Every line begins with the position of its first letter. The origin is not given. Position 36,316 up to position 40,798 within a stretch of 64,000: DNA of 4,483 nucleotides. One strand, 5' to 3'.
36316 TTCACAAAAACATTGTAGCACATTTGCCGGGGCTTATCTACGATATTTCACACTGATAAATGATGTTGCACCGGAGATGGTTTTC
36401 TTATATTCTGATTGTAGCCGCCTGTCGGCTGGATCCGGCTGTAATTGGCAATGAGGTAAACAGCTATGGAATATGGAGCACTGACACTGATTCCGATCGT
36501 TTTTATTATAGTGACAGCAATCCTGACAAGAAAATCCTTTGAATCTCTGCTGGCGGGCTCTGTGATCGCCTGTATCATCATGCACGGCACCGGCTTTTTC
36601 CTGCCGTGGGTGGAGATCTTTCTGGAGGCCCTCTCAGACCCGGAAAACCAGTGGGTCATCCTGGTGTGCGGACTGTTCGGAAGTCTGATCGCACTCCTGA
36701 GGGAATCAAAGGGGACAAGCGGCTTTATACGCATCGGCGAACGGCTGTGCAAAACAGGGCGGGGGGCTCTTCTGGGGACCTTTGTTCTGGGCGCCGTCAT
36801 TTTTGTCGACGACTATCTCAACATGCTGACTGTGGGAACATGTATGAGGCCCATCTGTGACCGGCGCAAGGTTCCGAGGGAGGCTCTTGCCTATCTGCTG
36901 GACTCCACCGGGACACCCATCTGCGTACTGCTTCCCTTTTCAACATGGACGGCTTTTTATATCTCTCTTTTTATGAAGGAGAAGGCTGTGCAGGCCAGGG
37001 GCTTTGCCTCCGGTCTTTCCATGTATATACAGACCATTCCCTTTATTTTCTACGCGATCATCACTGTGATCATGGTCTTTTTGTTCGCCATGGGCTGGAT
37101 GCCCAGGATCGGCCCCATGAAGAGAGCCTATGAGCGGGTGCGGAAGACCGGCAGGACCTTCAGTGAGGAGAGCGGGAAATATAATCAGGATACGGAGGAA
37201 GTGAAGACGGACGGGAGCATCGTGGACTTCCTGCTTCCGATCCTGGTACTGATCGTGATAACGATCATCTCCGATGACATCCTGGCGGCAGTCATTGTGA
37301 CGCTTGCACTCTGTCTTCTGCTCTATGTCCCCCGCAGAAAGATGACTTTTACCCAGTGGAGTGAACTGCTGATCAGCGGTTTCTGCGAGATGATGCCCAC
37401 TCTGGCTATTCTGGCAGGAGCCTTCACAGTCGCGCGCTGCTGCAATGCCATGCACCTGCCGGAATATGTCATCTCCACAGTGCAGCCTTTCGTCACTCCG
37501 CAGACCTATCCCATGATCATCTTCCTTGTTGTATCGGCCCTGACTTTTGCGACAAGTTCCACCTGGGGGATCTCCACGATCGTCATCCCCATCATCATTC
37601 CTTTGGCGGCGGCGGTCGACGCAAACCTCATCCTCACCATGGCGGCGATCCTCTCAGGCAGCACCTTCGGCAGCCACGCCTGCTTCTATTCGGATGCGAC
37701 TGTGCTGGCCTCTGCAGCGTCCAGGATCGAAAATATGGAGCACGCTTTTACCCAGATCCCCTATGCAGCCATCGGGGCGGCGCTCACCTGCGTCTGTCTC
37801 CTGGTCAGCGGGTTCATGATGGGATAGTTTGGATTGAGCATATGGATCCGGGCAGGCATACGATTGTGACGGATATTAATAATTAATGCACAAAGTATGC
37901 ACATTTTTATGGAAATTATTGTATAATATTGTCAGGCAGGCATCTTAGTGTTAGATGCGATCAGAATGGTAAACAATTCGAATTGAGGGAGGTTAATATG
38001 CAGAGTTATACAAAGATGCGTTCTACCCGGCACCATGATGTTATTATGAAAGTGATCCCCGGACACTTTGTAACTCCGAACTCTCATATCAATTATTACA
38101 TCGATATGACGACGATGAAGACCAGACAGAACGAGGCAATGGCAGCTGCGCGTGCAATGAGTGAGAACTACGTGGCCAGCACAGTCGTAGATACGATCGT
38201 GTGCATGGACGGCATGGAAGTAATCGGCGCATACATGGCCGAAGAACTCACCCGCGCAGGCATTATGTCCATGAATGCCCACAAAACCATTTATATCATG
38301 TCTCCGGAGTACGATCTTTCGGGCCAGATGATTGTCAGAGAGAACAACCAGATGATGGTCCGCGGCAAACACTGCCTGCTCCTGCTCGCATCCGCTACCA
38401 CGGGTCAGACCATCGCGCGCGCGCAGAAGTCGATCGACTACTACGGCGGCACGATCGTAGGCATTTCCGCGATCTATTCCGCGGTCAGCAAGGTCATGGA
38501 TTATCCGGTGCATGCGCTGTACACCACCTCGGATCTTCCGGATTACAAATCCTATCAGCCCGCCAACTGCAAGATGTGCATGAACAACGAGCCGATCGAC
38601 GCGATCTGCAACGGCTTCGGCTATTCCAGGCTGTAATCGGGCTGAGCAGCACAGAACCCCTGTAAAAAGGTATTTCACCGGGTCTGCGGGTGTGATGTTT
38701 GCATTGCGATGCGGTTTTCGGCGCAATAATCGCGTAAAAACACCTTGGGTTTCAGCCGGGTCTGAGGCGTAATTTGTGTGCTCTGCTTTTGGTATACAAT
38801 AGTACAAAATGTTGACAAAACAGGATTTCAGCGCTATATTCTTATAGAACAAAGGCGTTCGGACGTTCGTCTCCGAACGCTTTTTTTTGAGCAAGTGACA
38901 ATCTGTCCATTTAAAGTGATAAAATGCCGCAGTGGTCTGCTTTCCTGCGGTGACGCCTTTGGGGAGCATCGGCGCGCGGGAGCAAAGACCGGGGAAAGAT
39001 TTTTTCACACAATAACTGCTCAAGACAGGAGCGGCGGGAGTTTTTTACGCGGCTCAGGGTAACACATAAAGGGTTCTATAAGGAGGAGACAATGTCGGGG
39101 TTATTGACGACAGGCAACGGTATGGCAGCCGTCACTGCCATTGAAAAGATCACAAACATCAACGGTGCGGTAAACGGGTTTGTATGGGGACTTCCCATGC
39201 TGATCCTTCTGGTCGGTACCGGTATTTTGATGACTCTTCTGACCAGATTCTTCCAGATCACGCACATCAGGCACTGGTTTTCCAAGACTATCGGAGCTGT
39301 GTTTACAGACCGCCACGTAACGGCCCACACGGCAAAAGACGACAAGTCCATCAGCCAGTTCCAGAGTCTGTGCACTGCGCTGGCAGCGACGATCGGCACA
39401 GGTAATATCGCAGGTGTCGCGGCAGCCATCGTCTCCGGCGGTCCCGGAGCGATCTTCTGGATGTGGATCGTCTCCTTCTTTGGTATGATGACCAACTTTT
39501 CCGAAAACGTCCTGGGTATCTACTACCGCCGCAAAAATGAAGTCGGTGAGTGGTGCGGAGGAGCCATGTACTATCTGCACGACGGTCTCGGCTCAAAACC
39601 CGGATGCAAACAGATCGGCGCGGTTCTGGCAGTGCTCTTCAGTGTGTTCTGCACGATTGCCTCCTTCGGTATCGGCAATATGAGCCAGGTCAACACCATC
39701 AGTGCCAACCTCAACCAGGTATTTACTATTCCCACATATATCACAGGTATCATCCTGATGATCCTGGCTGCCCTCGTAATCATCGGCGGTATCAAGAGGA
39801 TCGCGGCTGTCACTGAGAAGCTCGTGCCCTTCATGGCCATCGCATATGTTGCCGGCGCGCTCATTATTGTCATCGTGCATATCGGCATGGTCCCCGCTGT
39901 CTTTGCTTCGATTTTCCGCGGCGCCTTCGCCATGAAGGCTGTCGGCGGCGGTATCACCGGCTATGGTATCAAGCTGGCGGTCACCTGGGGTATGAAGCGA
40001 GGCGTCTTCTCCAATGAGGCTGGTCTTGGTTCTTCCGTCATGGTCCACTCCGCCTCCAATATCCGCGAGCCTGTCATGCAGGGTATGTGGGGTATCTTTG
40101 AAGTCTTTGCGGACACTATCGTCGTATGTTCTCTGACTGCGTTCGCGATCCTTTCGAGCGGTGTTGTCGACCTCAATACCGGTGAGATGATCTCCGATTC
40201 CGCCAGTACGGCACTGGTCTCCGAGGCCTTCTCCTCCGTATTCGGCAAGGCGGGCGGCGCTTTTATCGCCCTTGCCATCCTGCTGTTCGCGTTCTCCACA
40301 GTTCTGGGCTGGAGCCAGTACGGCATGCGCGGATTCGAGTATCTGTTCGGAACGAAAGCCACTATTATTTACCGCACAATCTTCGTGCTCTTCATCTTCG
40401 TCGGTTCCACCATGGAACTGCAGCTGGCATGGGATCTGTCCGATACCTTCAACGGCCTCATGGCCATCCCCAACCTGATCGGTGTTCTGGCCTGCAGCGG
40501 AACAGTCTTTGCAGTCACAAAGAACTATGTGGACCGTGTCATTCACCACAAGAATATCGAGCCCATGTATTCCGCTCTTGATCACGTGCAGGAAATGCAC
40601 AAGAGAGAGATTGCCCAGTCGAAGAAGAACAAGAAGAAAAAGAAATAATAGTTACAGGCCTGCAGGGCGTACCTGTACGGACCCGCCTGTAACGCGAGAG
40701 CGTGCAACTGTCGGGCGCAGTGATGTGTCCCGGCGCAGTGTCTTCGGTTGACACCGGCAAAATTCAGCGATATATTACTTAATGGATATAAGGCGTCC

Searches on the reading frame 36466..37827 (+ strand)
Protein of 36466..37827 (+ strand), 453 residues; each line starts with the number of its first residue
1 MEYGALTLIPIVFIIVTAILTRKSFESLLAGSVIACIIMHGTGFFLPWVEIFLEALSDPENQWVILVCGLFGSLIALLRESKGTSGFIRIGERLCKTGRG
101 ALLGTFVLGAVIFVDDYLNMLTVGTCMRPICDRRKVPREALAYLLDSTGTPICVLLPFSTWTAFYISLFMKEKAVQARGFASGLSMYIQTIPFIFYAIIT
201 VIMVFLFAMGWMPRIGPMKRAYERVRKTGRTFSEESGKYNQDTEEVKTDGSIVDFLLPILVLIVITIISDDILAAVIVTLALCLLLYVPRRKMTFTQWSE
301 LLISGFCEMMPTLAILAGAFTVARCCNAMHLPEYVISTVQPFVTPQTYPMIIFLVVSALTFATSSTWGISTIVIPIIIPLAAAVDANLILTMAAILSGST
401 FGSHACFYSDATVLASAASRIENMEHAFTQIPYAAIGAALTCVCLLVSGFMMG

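Call 75: search_protein_families(library=pfam, proteins=[window:36466-37827:+], max_evalue=0.0001)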
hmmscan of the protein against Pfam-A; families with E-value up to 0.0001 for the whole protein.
window:36466-37827:+ (453 aa): 1 family
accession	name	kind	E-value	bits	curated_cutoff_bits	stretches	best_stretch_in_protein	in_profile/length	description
PF03553.21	Na_H_antiporter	-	1.6e-25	90.5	23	1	184-450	33-303/303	Na+/H+ antiporter family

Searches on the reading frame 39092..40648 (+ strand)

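Call 75: search_protein_families(library=pfam, proteins=[window:39092-40648:+], max_evalue=0.0001)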
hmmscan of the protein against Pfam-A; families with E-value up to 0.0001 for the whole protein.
window:39092-40648:+ (518 aa): 1 family
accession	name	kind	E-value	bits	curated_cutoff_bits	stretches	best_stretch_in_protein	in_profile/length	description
PF01235.23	Na_Ala_symp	-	7.8e-138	460.4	24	1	78-486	4-386/392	Sodium:alanine symporter family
